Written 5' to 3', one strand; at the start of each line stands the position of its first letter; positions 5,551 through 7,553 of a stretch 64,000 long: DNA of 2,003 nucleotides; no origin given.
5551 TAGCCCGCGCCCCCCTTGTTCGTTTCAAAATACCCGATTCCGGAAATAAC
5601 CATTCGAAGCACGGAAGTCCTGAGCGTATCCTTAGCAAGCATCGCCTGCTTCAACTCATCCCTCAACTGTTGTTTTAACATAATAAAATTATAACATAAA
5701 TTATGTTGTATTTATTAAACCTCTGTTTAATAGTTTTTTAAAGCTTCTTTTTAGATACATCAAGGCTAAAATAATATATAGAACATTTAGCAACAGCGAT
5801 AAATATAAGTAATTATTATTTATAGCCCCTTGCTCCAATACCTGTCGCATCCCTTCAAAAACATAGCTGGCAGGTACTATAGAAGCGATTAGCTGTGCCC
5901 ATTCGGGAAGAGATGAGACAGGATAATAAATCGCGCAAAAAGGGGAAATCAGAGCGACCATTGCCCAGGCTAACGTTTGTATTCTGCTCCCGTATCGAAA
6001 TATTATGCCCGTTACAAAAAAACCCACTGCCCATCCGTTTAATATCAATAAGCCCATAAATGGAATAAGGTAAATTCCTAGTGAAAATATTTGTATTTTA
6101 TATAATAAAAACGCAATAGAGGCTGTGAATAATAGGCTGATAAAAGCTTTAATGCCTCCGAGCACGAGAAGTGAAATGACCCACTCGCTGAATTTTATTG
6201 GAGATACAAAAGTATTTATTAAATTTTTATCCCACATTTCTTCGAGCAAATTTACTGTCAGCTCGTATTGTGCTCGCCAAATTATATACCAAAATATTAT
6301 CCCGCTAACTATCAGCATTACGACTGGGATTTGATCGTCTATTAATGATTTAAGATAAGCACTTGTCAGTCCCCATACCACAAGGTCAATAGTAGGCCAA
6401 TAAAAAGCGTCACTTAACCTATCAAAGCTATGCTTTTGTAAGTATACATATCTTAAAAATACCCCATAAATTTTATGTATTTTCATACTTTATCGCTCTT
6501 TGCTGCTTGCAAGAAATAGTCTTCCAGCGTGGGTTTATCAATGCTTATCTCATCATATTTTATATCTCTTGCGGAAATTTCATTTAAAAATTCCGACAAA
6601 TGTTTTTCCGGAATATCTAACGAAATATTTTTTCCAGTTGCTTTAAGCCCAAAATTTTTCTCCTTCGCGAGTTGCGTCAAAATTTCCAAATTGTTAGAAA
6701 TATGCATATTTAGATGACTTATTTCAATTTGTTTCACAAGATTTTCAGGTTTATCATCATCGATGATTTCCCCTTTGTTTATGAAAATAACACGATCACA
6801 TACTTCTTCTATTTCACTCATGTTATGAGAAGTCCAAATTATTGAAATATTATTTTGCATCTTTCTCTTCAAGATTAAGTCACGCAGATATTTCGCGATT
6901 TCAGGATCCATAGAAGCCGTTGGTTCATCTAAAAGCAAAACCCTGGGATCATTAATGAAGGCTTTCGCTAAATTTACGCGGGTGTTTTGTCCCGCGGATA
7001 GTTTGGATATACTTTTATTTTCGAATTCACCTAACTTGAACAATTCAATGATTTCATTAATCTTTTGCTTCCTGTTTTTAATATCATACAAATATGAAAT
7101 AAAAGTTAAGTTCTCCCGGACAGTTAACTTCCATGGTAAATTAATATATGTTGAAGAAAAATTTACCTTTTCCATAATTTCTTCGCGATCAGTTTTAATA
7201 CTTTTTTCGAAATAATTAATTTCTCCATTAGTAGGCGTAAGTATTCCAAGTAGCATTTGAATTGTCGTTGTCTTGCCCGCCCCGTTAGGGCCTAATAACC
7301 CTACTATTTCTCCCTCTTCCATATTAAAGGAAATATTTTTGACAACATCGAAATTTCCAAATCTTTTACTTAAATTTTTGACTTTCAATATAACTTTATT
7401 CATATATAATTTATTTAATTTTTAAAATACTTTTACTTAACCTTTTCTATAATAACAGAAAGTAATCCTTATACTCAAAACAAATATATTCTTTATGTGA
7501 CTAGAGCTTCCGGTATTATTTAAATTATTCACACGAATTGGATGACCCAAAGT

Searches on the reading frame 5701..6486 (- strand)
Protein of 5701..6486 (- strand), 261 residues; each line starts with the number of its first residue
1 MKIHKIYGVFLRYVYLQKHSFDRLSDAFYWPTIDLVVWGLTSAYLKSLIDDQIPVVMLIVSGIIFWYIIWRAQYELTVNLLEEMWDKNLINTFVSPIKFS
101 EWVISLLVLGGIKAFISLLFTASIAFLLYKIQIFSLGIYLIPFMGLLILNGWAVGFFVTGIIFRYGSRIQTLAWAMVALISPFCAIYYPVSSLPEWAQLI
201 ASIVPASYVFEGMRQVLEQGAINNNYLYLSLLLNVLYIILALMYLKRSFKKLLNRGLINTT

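Call 5: search_protein_families(library=pfam, proteins=[window:5701-6486:-], max_evalue=0.01)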
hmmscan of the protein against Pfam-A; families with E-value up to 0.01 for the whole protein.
window:5701-6486:- (261 aa): 2 families
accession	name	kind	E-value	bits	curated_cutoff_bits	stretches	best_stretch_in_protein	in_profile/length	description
PF01061.29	ABC2_membrane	-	6e-08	32.9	26.9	1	27-216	20-209/211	ABC-2 type transporter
PF12698.13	ABC2_membrane_3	-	3.1e-07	30.2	31.6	1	75-240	179-345/347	ABC-2 family transporter protein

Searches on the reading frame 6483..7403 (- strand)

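Call 5: search_protein_families(library=pfam, proteins=[window:6483-7403:-], max_evalue=0.01)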
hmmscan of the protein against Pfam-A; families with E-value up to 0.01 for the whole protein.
window:6483-7403:- (306 aa): 8 families
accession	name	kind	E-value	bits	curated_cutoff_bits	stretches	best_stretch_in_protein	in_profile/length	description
PF00005.33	ABC_tran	-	5.6e-34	118.1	25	1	21-163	1-137/137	ABC transporter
PF13304.12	AAA_21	-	8.7e-12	46.1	27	1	136-198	239-303/304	AAA domain, putative AbiEii toxin, Type IV TA system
PF02463.25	SMC_N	-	0.00037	20.4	40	1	32-208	25-214/220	RecF/RecN/SMC N terminal domain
PF13555.12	AAA_29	-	0.0011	19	27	1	16-64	10-54/61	P-loop containing region of AAA domain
PF13401.12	AAA_22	-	0.0012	19.6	27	1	33-176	7-107/130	AAA domain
PF13476.12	AAA_23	-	0.0057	17.8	27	0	15-137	7-130/201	AAA domain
PF00004.35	AAA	-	0.0097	16.8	21.2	0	36-199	3-115/131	ATPase family associated with various cellular activities (AAA)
PF07728.20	AAA_5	-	0.0099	16.3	22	0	36-83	4-49/139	AAA domain (dynein-related subfamily)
